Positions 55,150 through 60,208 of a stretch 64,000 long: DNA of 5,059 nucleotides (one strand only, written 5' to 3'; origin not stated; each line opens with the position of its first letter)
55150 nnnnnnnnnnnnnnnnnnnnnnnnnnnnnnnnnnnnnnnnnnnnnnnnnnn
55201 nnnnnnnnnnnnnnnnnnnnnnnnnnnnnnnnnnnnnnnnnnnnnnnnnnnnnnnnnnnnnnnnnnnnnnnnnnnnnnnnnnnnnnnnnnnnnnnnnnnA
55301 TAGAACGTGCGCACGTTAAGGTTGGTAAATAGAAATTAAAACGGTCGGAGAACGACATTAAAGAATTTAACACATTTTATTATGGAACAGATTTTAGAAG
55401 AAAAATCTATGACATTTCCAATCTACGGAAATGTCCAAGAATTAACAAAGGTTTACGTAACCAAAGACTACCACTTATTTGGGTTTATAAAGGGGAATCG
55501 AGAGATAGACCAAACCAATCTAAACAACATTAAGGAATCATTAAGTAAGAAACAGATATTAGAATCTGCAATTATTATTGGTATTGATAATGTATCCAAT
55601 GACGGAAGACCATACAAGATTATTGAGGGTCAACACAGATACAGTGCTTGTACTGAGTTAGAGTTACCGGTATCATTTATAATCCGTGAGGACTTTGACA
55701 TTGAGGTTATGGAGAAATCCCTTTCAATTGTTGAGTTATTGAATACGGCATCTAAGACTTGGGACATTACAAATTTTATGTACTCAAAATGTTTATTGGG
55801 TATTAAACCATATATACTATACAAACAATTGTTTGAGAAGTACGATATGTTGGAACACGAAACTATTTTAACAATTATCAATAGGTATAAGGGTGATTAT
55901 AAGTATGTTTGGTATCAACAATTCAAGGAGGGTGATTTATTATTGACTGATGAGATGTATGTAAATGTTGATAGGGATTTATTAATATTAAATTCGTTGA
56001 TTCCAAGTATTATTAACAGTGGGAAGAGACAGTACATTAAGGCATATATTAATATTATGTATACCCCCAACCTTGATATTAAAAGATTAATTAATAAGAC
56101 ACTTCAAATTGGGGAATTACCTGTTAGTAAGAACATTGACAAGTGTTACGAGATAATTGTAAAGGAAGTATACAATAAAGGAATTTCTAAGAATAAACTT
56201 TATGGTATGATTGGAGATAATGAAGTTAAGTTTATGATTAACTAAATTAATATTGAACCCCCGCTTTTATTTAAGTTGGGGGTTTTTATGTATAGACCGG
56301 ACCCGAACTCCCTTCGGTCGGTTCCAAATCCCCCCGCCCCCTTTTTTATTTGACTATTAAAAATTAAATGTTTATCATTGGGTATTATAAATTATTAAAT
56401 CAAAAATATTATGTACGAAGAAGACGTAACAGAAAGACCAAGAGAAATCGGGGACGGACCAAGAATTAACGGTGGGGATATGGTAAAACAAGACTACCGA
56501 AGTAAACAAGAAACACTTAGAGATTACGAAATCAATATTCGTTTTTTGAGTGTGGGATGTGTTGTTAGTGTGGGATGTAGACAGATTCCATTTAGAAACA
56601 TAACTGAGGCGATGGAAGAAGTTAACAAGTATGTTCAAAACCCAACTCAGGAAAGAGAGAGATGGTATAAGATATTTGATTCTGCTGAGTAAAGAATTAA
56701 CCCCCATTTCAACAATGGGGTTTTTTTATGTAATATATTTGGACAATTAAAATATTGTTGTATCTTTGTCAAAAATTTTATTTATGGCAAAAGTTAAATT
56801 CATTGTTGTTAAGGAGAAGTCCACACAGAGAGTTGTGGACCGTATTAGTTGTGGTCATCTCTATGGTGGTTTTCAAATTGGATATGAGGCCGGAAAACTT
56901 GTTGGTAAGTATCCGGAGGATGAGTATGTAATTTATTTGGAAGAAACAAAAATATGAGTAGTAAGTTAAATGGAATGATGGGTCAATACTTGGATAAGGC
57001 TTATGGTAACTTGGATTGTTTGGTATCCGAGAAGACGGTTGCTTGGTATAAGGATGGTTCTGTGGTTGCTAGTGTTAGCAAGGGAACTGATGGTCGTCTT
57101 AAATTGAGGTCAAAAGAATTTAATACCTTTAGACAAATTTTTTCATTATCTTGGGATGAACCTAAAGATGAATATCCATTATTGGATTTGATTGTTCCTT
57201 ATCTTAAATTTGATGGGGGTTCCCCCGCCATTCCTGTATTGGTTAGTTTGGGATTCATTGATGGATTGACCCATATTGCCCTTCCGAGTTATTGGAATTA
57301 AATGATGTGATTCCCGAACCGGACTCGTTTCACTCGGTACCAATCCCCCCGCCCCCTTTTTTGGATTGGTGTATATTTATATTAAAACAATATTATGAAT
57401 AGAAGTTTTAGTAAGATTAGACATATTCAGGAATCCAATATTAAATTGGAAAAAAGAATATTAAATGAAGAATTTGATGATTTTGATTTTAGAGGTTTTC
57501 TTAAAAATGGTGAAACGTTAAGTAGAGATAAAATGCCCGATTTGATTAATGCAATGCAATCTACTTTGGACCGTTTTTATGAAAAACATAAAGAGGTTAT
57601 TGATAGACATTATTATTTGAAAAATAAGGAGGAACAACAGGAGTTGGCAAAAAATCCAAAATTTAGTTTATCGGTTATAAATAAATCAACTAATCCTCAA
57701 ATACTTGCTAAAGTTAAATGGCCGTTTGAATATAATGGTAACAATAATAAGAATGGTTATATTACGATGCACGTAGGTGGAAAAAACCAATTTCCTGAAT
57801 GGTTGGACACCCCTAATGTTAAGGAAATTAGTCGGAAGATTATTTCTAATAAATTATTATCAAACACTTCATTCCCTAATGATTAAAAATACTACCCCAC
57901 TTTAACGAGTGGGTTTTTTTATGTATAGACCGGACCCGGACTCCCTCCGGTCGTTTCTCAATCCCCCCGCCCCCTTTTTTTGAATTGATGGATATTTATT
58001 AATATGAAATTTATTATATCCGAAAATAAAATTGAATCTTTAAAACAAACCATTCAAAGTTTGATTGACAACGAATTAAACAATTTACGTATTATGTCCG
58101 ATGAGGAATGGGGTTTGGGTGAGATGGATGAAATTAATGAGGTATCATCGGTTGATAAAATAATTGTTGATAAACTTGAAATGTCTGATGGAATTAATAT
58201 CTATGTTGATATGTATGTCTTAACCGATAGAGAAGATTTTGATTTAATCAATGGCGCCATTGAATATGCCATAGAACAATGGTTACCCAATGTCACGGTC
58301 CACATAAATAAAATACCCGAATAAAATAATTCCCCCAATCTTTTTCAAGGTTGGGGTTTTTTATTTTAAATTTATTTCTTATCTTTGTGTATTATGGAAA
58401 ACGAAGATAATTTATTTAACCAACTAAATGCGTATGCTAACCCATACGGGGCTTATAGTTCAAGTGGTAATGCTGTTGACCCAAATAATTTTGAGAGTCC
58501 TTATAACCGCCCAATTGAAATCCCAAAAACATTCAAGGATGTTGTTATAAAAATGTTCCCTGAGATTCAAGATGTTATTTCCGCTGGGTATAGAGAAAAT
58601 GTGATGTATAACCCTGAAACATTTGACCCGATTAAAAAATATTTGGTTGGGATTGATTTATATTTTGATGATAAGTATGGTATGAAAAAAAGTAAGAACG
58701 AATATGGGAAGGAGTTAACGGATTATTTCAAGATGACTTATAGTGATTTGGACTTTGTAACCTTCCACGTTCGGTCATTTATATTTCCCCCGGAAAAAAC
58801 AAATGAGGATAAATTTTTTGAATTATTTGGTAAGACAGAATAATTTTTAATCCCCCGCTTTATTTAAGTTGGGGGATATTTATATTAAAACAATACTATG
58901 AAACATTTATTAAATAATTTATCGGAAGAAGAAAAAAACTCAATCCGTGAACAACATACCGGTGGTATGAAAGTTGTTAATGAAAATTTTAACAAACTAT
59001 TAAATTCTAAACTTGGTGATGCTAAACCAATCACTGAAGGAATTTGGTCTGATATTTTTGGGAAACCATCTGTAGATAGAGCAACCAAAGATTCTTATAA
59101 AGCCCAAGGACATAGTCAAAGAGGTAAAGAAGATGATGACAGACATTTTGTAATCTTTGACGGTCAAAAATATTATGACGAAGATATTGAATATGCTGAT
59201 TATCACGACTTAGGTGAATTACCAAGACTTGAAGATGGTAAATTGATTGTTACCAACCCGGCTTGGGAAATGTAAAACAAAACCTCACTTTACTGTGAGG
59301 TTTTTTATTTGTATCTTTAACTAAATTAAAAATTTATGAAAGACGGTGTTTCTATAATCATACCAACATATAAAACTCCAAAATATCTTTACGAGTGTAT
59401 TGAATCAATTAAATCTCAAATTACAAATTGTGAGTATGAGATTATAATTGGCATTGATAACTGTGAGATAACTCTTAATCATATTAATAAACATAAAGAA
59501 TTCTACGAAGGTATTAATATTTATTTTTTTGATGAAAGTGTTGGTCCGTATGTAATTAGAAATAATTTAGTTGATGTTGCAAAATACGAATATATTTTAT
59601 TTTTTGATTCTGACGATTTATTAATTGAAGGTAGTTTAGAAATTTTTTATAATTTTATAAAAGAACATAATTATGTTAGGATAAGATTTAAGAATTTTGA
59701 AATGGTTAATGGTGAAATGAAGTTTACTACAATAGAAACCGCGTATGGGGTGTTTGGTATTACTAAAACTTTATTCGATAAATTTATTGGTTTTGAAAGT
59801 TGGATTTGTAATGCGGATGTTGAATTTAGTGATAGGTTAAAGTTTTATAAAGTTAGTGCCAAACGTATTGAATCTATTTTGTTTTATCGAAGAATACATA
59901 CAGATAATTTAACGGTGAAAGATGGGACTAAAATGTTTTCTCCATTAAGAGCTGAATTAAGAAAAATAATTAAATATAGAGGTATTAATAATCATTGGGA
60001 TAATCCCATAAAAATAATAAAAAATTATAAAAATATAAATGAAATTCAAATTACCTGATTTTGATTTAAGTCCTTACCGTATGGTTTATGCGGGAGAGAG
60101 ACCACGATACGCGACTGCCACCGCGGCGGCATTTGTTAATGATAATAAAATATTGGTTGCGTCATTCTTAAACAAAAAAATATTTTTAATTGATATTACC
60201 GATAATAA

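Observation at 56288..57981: Three copies of a novel intergenic element: imperfect hairpin + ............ box + T-run, each about 45-65 nt upstream of a gene start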

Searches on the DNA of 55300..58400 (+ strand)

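Call 7: search_dna_similar(query=window:55300-58400:+, collection=phages, mode=near)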
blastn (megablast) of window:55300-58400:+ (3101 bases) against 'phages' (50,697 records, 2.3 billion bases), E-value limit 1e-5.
No match.

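Call 14: search_rna_families(source=window, start=56150, end=58100, threshold=evalue, max_evalue=10)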
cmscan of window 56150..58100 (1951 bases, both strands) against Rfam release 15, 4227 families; matches with E-value up to 10: 4.
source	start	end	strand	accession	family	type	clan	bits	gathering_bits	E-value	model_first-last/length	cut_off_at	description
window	56225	56284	+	RF02495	ohsC_RNA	Gene; antitoxin;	-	24.1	50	0.88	1-77/77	no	Oppression of Hydrophobic ORF by sRNA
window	57181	57258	+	RF00200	snoZ199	Gene; snRNA; snoRNA; CD-box;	-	18.4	47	9.3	1-84/84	no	Small nucleolar RNA Z199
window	56207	56289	+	RF01456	VrrA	Gene; antisense;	-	18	50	5.6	1-140/140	no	Vibrio regulatory RNA of OmpA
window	57910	58088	+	RF02897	S808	Gene; sRNA;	-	16.1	76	0.42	1-255/255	no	Staphylococcus sRNA 808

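Call 75: search_dna_similar(query=window:57915-58010:+, collection=phages, mode=distant, max_evalue=0.01)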
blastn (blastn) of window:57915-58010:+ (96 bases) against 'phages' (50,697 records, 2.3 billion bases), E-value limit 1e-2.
No match.

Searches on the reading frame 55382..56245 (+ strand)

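Call 21: search_protein_families(library=phrogs, proteins=[window:55382-56245:+], max_evalue=0.001)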
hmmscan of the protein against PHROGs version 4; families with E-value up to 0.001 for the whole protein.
window:55382-56245:+ (287 aa): 2 families
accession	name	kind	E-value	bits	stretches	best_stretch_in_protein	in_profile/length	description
phrog_12305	-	DNA, RNA and nucleotide metabolism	7.2e-11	42.7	1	19-271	5-239/271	ParB-like partition protein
phrog_4715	-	DNA, RNA and nucleotide metabolism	0.00047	19.6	1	40-95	164-214/630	ParB-like partition protein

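Call 22: search_protein_families(library=pfam, proteins=[window:55382-56245:+], max_evalue=0.001)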
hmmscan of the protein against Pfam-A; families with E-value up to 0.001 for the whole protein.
window:55382-56245:+ (287 aa): 1 family
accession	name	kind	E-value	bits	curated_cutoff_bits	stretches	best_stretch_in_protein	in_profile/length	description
PF02195.25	ParB_N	-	0.00044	20.7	26.3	0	40-114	20-90/95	ParB N-terminal domain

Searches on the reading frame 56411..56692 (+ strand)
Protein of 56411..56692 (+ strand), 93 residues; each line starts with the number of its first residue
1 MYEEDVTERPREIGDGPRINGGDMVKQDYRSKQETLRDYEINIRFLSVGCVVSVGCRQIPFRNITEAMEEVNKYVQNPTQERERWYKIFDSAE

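Call 21: search_protein_families(library=phrogs, proteins=[window:56411-56692:+], max_evalue=0.001)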
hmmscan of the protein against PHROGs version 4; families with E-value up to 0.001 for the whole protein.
window:56411-56692:+ (93 aa): 0 families

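Call 22: search_protein_families(library=pfam, proteins=[window:56411-56692:+], max_evalue=0.001)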
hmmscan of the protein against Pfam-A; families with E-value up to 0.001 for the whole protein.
window:56411-56692:+ (93 aa): 0 families

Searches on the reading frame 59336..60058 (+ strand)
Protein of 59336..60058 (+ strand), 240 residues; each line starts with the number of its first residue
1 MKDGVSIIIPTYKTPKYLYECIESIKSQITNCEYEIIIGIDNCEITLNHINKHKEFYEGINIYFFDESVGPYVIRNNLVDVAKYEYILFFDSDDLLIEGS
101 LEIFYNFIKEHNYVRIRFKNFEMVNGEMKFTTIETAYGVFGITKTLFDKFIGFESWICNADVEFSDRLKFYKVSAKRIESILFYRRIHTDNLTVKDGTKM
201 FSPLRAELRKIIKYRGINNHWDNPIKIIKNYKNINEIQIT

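Call 72: search_protein_families(library=pfam, proteins=[window:59336-60058:+], max_evalue=0.001)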
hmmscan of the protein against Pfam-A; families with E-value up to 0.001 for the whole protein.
window:59336-60058:+ (240 aa): 2 families
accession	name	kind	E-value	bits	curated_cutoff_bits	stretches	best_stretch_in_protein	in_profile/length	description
PF00535.33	Glycos_transf_2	-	5.5e-20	72.4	23.3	1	6-131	1-128/168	Glycosyl transferase family 2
PF13641.12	Glyco_tranf_2_3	-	1.3e-06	29.1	27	1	5-111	3-114/230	Glycosyltransferase like family 2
